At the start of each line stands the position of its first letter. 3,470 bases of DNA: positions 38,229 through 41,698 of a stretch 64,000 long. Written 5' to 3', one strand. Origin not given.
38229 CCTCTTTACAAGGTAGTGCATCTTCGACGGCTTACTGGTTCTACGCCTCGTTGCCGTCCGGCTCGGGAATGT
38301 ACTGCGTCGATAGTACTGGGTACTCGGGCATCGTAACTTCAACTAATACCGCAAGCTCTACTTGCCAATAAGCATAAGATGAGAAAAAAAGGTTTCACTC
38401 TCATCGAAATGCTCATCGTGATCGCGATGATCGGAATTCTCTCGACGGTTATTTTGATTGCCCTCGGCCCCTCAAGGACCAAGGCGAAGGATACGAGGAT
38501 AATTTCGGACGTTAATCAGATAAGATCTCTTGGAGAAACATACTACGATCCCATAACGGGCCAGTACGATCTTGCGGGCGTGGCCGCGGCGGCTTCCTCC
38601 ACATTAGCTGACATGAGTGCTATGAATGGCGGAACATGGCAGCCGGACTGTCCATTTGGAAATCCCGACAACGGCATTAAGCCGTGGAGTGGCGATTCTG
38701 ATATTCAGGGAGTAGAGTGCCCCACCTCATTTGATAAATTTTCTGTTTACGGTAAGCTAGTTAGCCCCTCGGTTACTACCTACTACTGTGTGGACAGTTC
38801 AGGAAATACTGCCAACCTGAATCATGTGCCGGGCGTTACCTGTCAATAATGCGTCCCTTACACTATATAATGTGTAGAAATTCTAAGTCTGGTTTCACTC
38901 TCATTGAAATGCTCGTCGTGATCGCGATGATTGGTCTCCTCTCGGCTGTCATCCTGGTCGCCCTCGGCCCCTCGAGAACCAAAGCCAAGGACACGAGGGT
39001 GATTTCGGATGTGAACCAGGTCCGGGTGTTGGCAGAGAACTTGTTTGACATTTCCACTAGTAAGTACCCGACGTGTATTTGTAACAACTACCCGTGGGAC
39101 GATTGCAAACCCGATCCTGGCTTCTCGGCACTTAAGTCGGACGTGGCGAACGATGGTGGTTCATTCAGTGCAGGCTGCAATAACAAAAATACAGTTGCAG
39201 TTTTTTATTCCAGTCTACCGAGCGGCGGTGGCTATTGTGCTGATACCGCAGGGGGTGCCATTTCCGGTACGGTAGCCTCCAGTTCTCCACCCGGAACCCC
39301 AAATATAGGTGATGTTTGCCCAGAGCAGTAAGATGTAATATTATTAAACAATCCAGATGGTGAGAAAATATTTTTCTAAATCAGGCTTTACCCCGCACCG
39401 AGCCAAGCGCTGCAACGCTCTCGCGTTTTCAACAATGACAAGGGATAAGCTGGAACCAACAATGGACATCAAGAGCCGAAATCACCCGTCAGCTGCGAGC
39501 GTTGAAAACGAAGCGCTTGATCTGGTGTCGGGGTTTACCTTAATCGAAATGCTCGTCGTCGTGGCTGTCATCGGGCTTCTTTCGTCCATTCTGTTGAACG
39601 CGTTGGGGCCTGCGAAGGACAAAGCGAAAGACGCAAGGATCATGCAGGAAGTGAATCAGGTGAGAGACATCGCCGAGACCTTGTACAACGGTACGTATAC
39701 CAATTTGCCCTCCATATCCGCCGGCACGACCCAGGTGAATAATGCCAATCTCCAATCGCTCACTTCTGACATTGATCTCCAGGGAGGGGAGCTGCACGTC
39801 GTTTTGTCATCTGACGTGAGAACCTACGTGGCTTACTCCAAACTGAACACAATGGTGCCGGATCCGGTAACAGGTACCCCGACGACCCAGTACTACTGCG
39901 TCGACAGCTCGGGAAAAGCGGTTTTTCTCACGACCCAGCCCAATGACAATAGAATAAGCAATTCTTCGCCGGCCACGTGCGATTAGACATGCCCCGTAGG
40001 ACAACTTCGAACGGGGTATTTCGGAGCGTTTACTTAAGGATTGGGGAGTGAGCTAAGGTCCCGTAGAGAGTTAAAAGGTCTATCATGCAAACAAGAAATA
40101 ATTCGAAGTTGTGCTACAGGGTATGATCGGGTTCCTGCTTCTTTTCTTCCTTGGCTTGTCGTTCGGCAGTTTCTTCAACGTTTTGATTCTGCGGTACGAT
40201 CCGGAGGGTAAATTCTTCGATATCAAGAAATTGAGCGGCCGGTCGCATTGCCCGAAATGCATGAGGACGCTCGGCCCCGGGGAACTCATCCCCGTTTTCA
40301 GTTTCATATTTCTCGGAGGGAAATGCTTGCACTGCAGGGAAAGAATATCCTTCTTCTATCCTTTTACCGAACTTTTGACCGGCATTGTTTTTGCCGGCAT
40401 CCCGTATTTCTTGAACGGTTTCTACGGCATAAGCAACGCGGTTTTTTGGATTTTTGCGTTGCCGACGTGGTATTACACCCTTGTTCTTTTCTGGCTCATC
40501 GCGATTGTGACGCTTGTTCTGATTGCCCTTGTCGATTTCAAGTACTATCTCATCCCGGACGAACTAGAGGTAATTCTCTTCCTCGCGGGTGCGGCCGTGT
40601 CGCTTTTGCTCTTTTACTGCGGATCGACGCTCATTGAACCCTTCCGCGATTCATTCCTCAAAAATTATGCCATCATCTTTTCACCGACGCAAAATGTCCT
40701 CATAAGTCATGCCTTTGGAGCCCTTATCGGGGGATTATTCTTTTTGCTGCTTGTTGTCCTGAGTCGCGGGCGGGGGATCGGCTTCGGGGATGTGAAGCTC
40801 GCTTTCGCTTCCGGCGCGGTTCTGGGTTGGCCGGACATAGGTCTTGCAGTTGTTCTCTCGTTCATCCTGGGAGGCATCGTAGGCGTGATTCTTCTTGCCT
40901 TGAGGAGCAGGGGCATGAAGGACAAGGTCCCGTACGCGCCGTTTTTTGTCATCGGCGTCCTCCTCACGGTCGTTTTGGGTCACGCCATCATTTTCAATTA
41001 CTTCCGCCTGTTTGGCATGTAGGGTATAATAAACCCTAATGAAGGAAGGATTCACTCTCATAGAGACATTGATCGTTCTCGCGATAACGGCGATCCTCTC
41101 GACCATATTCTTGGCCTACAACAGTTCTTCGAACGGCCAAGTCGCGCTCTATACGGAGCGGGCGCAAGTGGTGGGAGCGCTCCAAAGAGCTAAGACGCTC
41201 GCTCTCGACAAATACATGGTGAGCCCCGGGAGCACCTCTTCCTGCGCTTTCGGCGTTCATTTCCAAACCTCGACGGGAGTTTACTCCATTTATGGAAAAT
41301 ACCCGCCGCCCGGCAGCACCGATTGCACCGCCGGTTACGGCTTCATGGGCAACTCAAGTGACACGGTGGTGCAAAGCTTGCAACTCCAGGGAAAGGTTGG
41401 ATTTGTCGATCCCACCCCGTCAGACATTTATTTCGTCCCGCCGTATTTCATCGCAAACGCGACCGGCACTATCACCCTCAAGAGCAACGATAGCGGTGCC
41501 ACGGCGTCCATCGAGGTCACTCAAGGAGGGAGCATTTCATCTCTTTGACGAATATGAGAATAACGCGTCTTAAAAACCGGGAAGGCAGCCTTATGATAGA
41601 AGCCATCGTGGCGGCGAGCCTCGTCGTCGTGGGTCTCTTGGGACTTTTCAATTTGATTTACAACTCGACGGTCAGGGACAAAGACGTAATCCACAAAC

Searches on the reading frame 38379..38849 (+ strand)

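Call 6: search_protein_families(library=pfam, proteins=[window:38379-38849:+], max_evalue=0.01)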
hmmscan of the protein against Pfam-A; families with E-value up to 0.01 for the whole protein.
window:38379-38849:+ (156 aa): 1 family
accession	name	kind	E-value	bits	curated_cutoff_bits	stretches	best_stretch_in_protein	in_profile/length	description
PF07963.17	N_methyl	-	8.8e-08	31.9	21.2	1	2-25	3-26/27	Prokaryotic N-terminal methylation motif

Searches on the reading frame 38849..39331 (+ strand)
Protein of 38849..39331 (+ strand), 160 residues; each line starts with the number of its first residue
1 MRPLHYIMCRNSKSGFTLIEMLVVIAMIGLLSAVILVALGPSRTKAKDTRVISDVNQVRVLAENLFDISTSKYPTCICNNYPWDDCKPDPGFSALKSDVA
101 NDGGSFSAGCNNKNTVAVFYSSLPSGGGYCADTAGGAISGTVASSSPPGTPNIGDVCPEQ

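Call 6: search_protein_families(library=pfam, proteins=[window:38849-39331:+], max_evalue=0.01)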
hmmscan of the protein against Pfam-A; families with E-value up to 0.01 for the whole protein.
window:38849-39331:+ (160 aa): 1 family
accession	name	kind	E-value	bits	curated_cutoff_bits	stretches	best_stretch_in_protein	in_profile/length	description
PF07963.17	N_methyl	-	1.2e-07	31.4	21.2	1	10-36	1-27/27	Prokaryotic N-terminal methylation motif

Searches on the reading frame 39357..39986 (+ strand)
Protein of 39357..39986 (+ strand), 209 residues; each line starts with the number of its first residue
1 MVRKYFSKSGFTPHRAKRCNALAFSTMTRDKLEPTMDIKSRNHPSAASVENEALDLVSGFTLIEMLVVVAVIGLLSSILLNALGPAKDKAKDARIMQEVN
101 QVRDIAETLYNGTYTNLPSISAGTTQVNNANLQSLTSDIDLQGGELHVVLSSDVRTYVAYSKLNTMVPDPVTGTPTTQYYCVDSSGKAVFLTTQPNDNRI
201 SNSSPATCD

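Call 6: search_protein_families(library=pfam, proteins=[window:39357-39986:+], max_evalue=0.01)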
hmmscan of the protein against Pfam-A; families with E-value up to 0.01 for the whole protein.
window:39357-39986:+ (209 aa): 1 family
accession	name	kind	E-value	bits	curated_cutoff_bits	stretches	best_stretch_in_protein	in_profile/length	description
PF07963.17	N_methyl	-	7.5e-05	22.6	21.2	1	58-80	5-27/27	Prokaryotic N-terminal methylation motif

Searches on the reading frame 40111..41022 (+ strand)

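Call 6: search_protein_families(library=pfam, proteins=[window:40111-41022:+], max_evalue=0.01)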
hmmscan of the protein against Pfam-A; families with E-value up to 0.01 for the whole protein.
window:40111-41022:+ (303 aa): 2 families
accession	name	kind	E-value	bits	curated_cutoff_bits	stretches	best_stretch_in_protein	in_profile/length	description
PF06750.18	A24_N_bact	-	3e-24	85.4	23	1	14-97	2-80/84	Bacterial Peptidase A24 N-terminal domain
PF01478.23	Peptidase_A24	-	1.6e-10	41.8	26.5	1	129-259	1-104/104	Type IV leader peptidase family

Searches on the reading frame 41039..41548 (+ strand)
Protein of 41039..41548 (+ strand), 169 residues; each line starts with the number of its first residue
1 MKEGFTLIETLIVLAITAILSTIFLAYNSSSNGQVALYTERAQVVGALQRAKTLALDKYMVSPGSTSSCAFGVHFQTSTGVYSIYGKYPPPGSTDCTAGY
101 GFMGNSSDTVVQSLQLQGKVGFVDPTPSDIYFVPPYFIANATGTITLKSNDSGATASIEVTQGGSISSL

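Call 6: search_protein_families(library=pfam, proteins=[window:41039-41548:+], max_evalue=0.01)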
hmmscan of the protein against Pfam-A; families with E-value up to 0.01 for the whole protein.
window:41039-41548:+ (169 aa): 1 family
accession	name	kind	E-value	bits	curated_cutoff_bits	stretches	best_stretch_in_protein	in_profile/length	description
PF07963.17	N_methyl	-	8.7e-06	25.5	21.2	1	3-23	5-25/27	Prokaryotic N-terminal methylation motif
